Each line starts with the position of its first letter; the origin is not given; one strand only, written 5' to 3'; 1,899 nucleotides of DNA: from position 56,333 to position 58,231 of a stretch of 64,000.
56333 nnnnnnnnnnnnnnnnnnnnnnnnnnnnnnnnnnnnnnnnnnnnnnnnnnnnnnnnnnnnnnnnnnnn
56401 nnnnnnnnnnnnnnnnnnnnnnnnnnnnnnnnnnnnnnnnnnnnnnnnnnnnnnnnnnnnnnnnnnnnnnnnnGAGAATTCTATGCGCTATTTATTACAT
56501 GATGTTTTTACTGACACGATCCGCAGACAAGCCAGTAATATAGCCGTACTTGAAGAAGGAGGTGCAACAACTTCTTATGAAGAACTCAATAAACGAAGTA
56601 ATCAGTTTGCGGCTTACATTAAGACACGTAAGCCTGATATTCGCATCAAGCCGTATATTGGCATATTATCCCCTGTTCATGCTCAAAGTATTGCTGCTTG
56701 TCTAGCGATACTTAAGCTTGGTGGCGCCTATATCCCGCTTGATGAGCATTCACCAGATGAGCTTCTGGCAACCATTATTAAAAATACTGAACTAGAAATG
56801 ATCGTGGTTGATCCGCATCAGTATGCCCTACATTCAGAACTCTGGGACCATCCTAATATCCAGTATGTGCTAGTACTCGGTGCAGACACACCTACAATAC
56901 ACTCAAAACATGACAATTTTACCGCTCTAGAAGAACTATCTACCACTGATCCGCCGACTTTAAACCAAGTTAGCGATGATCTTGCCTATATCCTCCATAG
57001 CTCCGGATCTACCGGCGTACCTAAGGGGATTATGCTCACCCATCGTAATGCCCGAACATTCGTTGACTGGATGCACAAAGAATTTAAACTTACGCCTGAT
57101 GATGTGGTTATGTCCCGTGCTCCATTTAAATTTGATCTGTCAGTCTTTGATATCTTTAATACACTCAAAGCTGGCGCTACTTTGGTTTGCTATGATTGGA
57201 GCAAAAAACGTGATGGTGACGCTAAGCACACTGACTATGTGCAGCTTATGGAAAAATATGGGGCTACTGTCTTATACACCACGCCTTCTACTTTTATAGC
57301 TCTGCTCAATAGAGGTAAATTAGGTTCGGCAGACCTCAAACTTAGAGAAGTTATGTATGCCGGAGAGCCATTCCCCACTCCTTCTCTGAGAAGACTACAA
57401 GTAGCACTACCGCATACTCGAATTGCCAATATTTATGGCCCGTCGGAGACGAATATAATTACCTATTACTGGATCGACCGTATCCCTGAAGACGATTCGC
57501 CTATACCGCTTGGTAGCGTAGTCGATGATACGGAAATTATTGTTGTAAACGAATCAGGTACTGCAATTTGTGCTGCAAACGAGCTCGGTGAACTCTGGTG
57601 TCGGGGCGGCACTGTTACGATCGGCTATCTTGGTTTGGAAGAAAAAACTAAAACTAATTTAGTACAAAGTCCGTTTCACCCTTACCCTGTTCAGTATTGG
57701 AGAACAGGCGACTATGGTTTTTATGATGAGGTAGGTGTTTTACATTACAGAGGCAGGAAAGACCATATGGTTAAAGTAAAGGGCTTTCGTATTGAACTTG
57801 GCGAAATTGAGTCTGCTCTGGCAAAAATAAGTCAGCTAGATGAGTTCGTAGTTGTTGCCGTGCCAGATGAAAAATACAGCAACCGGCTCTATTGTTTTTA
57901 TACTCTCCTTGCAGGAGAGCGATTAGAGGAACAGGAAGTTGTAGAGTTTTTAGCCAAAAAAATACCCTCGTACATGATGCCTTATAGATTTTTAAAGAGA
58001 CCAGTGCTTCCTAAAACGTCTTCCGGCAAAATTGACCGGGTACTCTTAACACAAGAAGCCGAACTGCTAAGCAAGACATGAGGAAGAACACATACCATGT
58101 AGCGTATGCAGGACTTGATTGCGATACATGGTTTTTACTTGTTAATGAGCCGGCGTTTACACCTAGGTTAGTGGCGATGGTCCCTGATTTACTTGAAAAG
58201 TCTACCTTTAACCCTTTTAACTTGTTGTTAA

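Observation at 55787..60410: Unassigned four-gene biosynthetic operon (MT-like + stand-alone adenylation enzyme + formyltransferase + alpha-oxoamine synthase) wedged between purA and guaB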

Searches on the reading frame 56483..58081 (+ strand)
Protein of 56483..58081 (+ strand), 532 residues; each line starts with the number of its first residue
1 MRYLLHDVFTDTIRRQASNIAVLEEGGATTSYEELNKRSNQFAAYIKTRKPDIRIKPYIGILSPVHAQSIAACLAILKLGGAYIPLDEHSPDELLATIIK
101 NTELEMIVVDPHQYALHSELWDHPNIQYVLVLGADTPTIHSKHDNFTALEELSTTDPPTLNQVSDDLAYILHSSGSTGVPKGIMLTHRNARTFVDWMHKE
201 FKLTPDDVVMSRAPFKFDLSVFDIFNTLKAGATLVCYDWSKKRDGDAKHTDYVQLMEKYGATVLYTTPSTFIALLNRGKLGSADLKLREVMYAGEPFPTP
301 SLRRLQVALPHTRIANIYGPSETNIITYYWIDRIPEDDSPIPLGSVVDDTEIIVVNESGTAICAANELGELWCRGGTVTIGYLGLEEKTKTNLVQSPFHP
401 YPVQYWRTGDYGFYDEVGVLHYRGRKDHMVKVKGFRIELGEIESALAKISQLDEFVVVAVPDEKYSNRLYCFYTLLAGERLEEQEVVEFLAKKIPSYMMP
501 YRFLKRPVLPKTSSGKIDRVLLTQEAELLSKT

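Call 3: search_protein_families(library=pfam, proteins=[window:56483-58081:+], max_evalue=0.01)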
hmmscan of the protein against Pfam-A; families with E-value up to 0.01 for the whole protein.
window:56483-58081:+ (532 aa): 2 families
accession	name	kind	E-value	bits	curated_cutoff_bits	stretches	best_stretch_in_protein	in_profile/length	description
PF00501.34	AMP-binding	-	7.8e-70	236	29.9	1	11-383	3-384/384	AMP-binding enzyme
PF13193.12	AMP-binding_C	-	2.6e-12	47.9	24.5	1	441-516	1-76/76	AMP-binding enzyme C-terminal domain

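Call 4: search_protein_families(library=ncbifam, proteins=[window:56483-58081:+], max_evalue=0.01)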
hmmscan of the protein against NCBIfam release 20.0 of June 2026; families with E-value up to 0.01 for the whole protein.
window:56483-58081:+ (532 aa): 107 families (the best 25 are shown)
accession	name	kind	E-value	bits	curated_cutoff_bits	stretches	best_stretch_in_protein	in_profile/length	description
TIGR01733.1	AA-adenyl-dom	subfamily_domain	2e-95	320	317.4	1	31-457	1-409/409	amino acid adenylation domain-containing protein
NF003417.0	PRK04813.1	subfamily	4.9e-77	259.6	476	1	13-526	12-503/505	D-alanine--poly(phosphoribitol) ligase subunit DltA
NF004282.0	PRK05691.1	subfamily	6.9e-75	251.3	4090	1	4-522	1132-1622/4334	non-ribosomal peptide synthase/polyketide synthase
TIGR01734.1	D-ala-DACP-lig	equivalog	1.6e-72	244.7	559.85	1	16-525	12-501/504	D-alanine--poly(phosphoribitol) ligase subunit DltA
NF041803.1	NRPS_SolG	exception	3.2e-69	233.6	2200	1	5-524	563-1072/1163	solanimycin non-ribosomal peptide synthetase SolG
TIGR03098.1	ligase_PEP_1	hypoth_equivalog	5.4e-69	233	592.35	1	4-524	1-516/517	acyl-CoA ligase (AMP-forming), exosortase A system-associated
NF047350.1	aureusi_NRPS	equivalog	2.6e-62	210.4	2500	1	6-524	1437-1910/2373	aureusimine non-ribosomal peptide synthetase AusA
NF004837.0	PRK06187.1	subfamily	1.1e-61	208.7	476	1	4-525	9-521/531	long-chain-fatty-acid--CoA ligase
NF038078.1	NRPS_MxcG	equivalog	9.8e-54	182.1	2300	1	10-525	463-959/1442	myxochelin non-ribosomal peptide synthetase MxcG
NF007605.2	PRK10252.1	equivalog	1.4e-48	165.2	2400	1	23-522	473-957/1292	enterobactin non-ribosomal peptide synthetase EntF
NF006182.0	PRK08316.1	subfamily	1.6e-46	158.9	663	1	4-518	12-509/523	fatty acyl-CoA synthetase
NF005702.0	PRK07514.1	subfamily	3.5e-46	157.6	558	1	5-526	5-500/506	malonyl-CoA synthase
NF004758.0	PRK06087.1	equivalog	5.7e-41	140.5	736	1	5-525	26-534/548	medium-chain fatty-acid--CoA ligase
NF005801.1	PRK07656.1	equivalog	6.3e-41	140.6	657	1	16-518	14-495/500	FadD3 family acyl-CoA ligase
NF006386.0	PRK08633.1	equivalog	6.6e-40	136.7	1221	1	4-518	616-1133/1147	acyl-[ACP]--phospholipid O-acyltransferase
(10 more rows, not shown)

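Call 22: search_solved_structures(query=window:56483-58078:+, show_alignments=2, max_evalue=1e-30)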
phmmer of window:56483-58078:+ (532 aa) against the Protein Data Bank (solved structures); distinct sequences matched with E-value up to 1e-30: 67 (the best 60 are shown).
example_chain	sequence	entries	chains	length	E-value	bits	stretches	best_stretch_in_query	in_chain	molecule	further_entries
6mfy_A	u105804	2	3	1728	2.6e-114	385.9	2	30-523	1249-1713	Linear gramicidin synthase subunit A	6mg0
9be3_A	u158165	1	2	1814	3.1e-114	385.6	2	30-523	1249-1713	Linear gramicidin synthase subunit A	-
9be4_A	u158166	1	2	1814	3.1e-114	385.6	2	30-523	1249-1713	Linear gramicidin synthase subunit A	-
6mfz_A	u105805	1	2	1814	3.1e-114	385.6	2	30-523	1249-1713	Linear gramicidin synthase subunit A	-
9meh_A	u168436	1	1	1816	3.1e-114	385.6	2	30-523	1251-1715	Linear gramicidin synthase subunit A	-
8xjz_C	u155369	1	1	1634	5.7e-90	305.5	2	21-524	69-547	Peptide synthetase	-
6p1j_A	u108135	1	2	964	7.3e-63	216.1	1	4-520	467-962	Txo2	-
6o6e_B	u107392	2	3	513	2e-62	214.6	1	4-527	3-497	L-proline--[L-prolyl-carrier protein] ligase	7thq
7ly7_A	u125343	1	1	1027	2.4e-61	211.1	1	164-522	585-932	BmdB, Bacillamide NRPS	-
7ly4_E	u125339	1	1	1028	2.4e-61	211.1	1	164-522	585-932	BmdB, bacillamide NRPS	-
4d4g_A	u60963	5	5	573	3.4e-60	207.3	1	4-522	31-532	APNAA1 | APNA A1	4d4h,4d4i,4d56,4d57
9bfd_A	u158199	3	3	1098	1.7e-57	198.4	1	5-523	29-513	Tyrocidine synthase 1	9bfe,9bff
8jbr_A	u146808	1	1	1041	2.9e-55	191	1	5-522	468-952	McyA protein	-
5jjq_A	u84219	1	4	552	1.9e-54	188.3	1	165-524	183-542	AMP-dependent synthetase and ligase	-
1amu_A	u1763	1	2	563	1.9e-54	188.3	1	5-523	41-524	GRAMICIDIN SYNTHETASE 1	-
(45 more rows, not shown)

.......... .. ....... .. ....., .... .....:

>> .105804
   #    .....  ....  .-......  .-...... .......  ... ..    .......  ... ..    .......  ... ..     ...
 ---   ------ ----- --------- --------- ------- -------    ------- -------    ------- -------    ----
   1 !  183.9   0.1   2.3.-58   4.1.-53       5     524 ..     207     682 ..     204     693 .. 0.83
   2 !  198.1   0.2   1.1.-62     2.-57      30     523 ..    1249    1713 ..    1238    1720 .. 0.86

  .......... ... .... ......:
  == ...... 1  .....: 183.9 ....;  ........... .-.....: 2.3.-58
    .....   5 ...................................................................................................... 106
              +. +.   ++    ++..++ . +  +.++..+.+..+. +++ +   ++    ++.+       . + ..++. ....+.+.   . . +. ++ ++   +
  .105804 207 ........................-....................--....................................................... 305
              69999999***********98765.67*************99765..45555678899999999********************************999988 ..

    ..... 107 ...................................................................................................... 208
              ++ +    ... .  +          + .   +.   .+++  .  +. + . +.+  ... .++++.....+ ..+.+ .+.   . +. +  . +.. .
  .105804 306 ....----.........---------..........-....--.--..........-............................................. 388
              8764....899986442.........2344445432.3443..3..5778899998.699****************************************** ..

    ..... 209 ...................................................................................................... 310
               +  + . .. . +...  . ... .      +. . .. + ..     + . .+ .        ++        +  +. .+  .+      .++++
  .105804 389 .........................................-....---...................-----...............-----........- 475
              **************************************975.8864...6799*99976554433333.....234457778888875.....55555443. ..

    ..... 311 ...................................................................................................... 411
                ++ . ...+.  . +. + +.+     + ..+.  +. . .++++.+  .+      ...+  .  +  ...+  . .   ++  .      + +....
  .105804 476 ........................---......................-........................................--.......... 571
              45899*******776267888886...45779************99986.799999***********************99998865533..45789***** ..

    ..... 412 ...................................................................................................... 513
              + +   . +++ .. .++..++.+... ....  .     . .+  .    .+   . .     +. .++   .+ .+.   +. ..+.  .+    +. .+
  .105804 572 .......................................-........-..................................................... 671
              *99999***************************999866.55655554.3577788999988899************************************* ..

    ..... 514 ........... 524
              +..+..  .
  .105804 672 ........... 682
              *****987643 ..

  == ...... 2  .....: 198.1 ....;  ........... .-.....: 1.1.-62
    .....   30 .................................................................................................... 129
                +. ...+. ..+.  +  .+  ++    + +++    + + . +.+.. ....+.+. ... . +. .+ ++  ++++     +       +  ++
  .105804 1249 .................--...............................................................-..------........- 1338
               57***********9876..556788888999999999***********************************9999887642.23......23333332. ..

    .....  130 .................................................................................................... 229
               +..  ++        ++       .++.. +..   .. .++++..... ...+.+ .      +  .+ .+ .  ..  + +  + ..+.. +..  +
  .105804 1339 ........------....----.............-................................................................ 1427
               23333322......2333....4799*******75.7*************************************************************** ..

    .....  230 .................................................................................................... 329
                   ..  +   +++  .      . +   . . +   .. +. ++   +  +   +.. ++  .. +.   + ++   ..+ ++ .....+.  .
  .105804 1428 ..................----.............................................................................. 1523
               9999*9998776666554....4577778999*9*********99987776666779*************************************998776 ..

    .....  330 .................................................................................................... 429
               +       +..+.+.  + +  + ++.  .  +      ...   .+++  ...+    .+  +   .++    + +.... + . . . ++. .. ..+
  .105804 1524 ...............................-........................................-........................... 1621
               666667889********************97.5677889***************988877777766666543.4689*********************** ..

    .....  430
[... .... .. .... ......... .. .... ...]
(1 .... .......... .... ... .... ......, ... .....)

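Call 28: search_protein_families(library=padloc, proteins=[window:56483-58078:+], max_evalue=0.01)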
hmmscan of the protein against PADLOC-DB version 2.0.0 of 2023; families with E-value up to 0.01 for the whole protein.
window:56483-58078:+ (532 aa): 0 families

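Call 73: find_homologous_proteins(query=window:56483-58078:+, max_evalue=1e-100)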
Query window:56483-58078:+ (532 aa): 277 proteins with E <= 1e-100 among 8000 candidates; the best 120 are listed.
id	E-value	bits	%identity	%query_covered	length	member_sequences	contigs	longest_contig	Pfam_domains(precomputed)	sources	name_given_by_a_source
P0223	0.0e+0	1222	100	100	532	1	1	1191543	PF00501.35,PF13193.13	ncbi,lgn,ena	-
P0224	9.0e-264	894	73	99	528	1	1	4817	PF00501.35,PF13193.13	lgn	-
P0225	7.2e-257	871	71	99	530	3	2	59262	PF00501.35,PF13193.13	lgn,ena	-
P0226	1.3e-256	870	71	99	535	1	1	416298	PF00501.35,PF13193.13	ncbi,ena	-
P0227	1.8e-256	870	72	99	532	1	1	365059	PF00501.35,PF13193.13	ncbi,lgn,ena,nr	ncbi:MAG TPA: amino acid adenylation domain-containing protein [Candidatus Saccharimonadales bacteri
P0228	2.9e-251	853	69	99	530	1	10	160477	PF00501.35,PF13193.13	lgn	-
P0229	3.0e-250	849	69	99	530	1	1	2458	PF00501.35,PF13193.13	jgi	jgi:amino acid adenylation domain-containing protein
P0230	5.4e-248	842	69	99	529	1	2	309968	PF00501.35,PF13193.13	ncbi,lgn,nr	ncbi:MAG TPA: amino acid adenylation domain-containing protein [Patescibacteria group bacterium]|nr:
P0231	1.1e-247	841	69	99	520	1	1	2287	PF00501.35,PF13193.13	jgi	jgi:amino acid adenylation domain-containing protein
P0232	2.1e-247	840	69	99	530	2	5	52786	PF00501.35,PF13193.13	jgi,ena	-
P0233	2.3e-247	840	70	99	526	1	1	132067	PF00501.35,PF13193.13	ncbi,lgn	-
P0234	1.1e-245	834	69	98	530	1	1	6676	PF00501.35,PF13193.13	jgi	jgi:amino acid adenylation domain-containing protein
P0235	5.1e-244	829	67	99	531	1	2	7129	PF00501.35,PF13193.13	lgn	-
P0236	3.0e-242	823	67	99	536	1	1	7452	PF00501.35,PF13193.13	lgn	-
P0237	1.4e-241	821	66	99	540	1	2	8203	PF00501.35,PF13193.13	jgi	jgi:amino acid adenylation domain-containing protein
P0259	7.1e-230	782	65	99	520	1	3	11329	PF00501.35,PF13193.13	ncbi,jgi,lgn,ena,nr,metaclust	ncbi:MAG: Iturin A synthetase C [Parcubacteria group bacterium GW2011_GWB1_40_14]|nr:MAG: Iturin A s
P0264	1.4e-228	778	66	98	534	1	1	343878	PF00501.35,PF13193.13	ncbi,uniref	ncbi:amino acid adenylation domain-containing protein [Allokutzneria oryzae]|uniref:Amino acid adeny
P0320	8.8e-215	732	62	99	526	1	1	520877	PF00501.35,PF13193.13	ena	-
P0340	4.1e-208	710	60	98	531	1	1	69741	PF00501.35,PF13193.13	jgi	jgi:amino acid adenylation domain-containing protein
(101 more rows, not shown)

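Call 74: find_encoding_contigs(protein=P0264, flank=10000, max_places=1)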
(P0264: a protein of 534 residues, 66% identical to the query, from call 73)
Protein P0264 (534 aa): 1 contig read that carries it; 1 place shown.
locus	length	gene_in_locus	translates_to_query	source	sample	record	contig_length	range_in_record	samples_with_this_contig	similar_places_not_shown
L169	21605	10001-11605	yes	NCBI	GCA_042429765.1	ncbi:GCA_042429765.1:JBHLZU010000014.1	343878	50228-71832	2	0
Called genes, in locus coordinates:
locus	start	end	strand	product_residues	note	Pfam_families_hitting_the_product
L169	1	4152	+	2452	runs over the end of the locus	PF00109:ketoacyl-synt, PF02801:Ketoacyl-synt_C, PF16197:KAsynt_C_assoc, PF22621:CurL-like_PKS_C, PF00698:Acyl_transf_1, PF21089:PKS_DH_N, PF14765:PS-DH, PF08241:Methyltransf_11, +12 more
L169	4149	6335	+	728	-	PF00698:Acyl_transf_1 (weak)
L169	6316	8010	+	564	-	PF00501:AMP-binding, PF13193:AMP-binding_C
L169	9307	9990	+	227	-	-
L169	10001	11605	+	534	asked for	PF00501:AMP-binding, PF13193:AMP-binding_C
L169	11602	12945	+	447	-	-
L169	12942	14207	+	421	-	PF00155:Aminotran_1_2, PF00266:Aminotran_5 (weak), PF01212:Beta_elim_lyase (weak)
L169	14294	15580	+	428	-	PF05977:MFS_3, PF07690:MFS_1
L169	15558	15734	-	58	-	PF07859:Abhydrolase_3 (weak)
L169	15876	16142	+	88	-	-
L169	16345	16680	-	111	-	-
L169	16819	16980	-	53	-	-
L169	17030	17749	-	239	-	PF00376:MerR, PF13411:MerR_1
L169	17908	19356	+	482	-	PF00561:Abhydrolase_1, PF08386:Abhydrolase_4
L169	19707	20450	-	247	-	-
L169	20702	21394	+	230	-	PF11361:DUF3159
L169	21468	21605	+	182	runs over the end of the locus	PF21805:Imm5_like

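Call 75: find_encoding_contigs(protein=P0259, flank=10000, max_places=1)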
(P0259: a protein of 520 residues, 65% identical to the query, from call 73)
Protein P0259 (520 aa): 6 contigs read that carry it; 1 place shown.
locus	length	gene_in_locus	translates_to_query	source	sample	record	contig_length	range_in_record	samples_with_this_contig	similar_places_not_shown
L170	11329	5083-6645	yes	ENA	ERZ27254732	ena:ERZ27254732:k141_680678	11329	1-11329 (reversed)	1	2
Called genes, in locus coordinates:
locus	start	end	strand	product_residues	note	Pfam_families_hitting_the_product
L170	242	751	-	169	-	PF12385:Peptidase_C70 (weak), PF13529:Peptidase_C39_2, PF03412:Peptidase_C39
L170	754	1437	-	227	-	PF04187:Cofac_haem_bdg (faint)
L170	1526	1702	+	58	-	-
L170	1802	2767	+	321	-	PF21068:ATPgraspMvdD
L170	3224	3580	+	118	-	-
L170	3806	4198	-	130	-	-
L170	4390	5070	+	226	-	-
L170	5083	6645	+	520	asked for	PF00501:AMP-binding, PF13193:AMP-binding_C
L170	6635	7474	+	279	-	-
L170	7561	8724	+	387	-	PF00155:Aminotran_1_2, PF00266:Aminotran_5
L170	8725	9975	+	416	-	PF00155:Aminotran_1_2, PF00266:Aminotran_5 (faint)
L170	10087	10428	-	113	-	-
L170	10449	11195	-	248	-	-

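Call 82: search_protein_families(library=pfam, proteins=[L169:11602-12945:+, L170:6635-7474:+], max_evalue=0.05)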
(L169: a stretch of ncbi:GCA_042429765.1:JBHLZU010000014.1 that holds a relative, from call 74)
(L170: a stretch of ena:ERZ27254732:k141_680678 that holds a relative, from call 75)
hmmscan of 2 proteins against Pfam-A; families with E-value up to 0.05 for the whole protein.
L169:11602-12945:+ (447 aa): 0 families

L170:6635-7474:+ (279 aa): 0 families

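Call 90: find_encoding_contigs(protein=P0340, flank=7000, max_places=1)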
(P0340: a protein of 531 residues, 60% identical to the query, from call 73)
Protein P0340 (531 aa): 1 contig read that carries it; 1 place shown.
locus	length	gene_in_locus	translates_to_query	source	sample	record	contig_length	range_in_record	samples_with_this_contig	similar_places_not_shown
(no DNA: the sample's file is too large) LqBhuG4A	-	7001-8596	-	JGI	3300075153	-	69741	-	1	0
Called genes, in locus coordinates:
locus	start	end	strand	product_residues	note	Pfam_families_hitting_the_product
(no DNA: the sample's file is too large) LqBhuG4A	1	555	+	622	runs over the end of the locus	PF08448:PAS_4 (weak), PF02518:HATPase_c, PF14501:HATPase_c_5 (weak), PF00072:Response_reg (faint)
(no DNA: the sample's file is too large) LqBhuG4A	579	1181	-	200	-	PF04002:RadC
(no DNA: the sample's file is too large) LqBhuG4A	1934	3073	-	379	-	-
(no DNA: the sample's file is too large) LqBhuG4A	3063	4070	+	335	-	PF13749:HATPase_c_4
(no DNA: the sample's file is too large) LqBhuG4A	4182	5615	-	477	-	-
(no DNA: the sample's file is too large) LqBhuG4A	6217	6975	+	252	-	-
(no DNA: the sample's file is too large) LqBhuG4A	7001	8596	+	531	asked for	PF00501:AMP-binding, PF13193:AMP-binding_C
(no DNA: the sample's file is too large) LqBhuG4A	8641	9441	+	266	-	-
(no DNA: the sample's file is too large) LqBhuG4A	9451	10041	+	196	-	PF02525:Flavodoxin_2, PF03358:FMN_red (weak)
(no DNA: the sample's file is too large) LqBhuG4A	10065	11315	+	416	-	PF00155:Aminotran_1_2, PF00266:Aminotran_5 (weak)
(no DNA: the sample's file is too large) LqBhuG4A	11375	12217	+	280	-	PF00196:GerE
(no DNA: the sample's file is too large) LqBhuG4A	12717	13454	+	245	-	PF02525:Flavodoxin_2, PF03358:FMN_red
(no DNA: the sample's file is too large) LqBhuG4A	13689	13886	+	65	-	-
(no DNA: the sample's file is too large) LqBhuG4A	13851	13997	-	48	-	PF15919:HicB_lk_antitox (weak), PF15970:HicB-like_2 (weak)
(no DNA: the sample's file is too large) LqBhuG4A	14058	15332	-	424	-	PF00275:EPSP_synthase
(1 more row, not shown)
